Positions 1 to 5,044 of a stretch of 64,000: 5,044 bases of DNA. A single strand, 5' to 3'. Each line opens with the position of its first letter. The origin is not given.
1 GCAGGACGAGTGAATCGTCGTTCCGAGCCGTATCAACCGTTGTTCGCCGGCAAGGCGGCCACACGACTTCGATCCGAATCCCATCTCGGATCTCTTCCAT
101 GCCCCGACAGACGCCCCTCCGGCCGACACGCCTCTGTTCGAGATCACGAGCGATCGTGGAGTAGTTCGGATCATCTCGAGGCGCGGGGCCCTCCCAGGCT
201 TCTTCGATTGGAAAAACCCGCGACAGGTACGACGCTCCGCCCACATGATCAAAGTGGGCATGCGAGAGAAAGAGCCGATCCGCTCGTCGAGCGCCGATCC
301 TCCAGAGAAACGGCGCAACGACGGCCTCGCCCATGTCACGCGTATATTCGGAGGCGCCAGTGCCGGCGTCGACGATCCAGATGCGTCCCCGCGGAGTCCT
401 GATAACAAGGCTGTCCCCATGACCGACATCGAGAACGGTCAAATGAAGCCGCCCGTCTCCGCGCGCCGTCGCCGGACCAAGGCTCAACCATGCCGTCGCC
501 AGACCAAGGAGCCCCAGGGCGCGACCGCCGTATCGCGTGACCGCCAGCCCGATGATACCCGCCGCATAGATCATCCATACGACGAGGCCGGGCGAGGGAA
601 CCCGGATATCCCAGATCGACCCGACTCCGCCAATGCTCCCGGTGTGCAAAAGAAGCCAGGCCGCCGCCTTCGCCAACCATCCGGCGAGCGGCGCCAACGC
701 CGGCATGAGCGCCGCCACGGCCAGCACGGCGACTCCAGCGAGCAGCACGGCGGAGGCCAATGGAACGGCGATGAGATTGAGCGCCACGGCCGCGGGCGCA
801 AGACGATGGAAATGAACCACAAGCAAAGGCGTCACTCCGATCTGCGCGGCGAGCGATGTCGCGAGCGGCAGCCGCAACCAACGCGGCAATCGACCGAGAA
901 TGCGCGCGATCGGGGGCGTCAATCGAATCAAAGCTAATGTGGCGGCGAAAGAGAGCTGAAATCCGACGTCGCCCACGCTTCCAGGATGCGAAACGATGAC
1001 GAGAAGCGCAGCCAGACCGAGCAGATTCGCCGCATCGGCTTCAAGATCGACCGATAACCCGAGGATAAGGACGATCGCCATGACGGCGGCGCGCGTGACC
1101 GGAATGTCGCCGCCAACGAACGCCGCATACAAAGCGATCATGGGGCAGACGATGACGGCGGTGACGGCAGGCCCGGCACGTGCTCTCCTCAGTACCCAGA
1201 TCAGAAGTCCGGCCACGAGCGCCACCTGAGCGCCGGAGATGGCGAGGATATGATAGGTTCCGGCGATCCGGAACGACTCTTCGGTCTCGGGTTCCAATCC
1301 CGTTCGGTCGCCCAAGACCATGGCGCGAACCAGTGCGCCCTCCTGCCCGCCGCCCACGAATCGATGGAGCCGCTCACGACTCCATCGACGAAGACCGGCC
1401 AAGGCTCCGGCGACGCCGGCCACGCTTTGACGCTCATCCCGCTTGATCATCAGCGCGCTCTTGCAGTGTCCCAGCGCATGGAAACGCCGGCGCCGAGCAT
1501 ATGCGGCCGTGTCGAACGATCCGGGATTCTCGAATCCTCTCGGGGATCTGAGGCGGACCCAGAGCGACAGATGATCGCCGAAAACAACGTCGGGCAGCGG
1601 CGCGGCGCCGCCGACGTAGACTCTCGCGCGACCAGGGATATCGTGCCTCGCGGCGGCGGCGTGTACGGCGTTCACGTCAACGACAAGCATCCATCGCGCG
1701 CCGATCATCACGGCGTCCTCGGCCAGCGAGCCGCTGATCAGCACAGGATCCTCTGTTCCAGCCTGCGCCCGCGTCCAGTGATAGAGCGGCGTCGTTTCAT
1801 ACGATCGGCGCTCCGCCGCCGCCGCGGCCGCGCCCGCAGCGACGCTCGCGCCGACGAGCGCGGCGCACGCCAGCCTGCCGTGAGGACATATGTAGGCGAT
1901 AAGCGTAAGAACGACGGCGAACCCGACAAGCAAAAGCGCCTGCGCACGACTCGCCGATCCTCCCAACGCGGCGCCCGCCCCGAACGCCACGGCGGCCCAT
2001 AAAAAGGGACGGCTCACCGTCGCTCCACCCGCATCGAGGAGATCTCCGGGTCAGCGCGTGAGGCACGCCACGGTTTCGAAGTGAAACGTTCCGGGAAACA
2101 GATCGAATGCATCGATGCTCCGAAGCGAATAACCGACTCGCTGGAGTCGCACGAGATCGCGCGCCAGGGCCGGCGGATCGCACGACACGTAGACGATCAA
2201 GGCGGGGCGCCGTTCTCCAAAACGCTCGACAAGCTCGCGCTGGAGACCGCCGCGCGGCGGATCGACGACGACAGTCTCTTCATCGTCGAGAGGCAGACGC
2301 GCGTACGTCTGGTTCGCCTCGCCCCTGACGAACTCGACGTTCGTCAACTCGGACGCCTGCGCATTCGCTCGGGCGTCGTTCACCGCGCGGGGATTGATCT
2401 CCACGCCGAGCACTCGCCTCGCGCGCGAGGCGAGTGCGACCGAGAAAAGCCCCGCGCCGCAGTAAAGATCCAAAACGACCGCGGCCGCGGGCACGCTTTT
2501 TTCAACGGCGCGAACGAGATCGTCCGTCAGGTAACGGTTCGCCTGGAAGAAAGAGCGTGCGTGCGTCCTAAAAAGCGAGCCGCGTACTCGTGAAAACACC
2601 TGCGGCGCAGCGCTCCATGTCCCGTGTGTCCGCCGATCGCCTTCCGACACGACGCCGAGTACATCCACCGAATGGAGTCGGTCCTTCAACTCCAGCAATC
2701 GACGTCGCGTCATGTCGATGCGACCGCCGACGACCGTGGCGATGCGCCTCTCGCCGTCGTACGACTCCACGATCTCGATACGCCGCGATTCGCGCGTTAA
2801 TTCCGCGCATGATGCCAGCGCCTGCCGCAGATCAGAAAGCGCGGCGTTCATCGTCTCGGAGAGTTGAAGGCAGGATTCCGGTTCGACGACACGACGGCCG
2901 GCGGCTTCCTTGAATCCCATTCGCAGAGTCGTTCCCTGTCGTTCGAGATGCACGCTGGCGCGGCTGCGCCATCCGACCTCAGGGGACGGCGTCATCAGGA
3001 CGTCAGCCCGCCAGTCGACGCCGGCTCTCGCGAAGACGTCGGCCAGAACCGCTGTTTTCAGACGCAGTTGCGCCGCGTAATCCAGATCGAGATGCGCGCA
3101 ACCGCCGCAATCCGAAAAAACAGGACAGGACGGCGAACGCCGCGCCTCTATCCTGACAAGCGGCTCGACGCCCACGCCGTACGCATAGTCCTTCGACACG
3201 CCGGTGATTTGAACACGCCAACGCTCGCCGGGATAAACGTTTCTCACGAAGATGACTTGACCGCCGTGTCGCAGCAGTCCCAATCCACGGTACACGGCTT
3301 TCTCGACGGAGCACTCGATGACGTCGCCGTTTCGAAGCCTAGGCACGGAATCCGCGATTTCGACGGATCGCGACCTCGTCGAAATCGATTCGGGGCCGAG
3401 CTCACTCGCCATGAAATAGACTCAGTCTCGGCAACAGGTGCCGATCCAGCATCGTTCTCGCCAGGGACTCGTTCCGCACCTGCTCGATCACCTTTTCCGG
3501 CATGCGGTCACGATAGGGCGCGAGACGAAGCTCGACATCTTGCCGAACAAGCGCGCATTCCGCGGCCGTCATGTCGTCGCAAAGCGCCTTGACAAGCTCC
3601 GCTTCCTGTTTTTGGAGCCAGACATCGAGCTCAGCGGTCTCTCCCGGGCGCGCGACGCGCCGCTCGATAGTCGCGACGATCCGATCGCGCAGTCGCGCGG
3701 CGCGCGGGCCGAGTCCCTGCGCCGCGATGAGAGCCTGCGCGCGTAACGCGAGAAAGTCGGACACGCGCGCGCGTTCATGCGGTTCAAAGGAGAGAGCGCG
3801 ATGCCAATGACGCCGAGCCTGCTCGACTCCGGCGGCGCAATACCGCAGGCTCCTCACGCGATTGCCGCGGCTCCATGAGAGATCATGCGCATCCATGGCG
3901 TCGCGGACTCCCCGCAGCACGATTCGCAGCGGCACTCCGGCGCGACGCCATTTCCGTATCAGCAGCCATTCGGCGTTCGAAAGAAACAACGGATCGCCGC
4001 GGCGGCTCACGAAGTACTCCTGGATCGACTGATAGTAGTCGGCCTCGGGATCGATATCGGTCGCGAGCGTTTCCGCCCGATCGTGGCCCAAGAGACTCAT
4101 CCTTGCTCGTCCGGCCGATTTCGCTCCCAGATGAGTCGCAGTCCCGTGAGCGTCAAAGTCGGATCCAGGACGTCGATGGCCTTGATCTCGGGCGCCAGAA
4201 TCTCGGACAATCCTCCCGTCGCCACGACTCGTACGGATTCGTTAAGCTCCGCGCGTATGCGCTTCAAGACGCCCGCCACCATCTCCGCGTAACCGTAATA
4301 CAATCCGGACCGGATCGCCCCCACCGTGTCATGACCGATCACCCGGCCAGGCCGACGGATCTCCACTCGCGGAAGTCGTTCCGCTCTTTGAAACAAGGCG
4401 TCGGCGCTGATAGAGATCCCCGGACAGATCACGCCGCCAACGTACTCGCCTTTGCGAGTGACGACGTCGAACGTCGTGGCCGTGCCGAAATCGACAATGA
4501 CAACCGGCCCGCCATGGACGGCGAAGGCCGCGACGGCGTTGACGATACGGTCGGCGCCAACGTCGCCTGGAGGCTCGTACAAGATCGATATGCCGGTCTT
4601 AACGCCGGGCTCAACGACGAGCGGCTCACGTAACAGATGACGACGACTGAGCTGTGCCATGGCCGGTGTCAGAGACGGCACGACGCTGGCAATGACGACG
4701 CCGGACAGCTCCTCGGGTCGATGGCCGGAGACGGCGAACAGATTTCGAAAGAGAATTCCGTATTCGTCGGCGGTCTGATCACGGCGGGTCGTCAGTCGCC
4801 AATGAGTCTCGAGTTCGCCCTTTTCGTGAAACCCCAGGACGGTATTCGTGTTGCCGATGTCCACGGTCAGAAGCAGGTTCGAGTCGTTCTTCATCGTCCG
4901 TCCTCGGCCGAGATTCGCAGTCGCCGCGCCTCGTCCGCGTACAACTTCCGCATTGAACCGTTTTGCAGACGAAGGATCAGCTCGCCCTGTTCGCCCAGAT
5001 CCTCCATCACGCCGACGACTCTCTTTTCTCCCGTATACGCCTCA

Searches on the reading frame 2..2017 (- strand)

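Call 70: search_protein_families(library=pfam, proteins=[window:2-2017:-], max_evalue=0.0001)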
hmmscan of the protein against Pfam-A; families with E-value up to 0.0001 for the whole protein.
window:2-2017:- (672 aa): 3 families
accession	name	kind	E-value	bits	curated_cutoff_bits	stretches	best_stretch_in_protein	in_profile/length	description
PF03772.21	Competence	-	1.9e-57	195.2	23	1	233-493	1-265/270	Competence protein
PF13567.11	DUF4131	-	2.5e-18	66.8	31.6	1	27-188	8-162/165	Domain of unknown function (DUF4131)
PF00753.33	Lactamase_B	-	3e-10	40.8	22.7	1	530-609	2-74/196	Metallo-beta-lactamase superfamily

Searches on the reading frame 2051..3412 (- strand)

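Call 37: search_protein_families(library=pfam, proteins=[window:2051-3412:-], max_evalue=0.00001)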
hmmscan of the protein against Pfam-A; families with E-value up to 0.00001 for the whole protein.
window:2051-3412:- (453 aa): 8 families
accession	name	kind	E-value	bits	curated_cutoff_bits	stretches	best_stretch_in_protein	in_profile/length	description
PF05958.17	tRNA_U5-meth_tr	-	2.9e-26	92.8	23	1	112-452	2-355/357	tRNA (Uracil-5-)-methyltransferase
PF13847.12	Methyltransf_31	-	4e-10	40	27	1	311-368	5-65/145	Methyltransferase domain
PF13649.12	Methyltransf_25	-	1.4e-09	39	27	1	313-377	1-62/97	Methyltransferase domain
PF05175.20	MTS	-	3.1e-08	33.9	23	1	299-386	23-107/170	Methyltransferase small domain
PF09445.16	Methyltransf_15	-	6.6e-08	32.7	22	1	311-391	2-85/165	RNA cap guanine-N2 methyltransferase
PF02475.24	TRM5-TYW2_MTfase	-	8.4e-08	32.8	28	1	303-359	30-88/164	TRM5/TYW2 methyltransferase domain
PF08241.18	Methyltransf_11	-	6.2e-07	30.4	21.2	1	314-379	1-60/95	Methyltransferase domain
PF03602.21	Cons_hypoth95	-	1e-06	29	24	1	310-386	42-122/182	Conserved hypothetical protein 95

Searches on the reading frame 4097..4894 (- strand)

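Call 37: search_protein_families(library=pfam, proteins=[window:4097-4894:-], max_evalue=0.00001)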
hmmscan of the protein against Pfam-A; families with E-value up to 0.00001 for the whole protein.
window:4097-4894:- (265 aa): 1 family
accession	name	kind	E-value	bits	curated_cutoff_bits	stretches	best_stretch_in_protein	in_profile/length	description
PF03309.20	Pan_kinase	-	2.2e-71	240.4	24.7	1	8-211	1-204/205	Type III pantothenate kinase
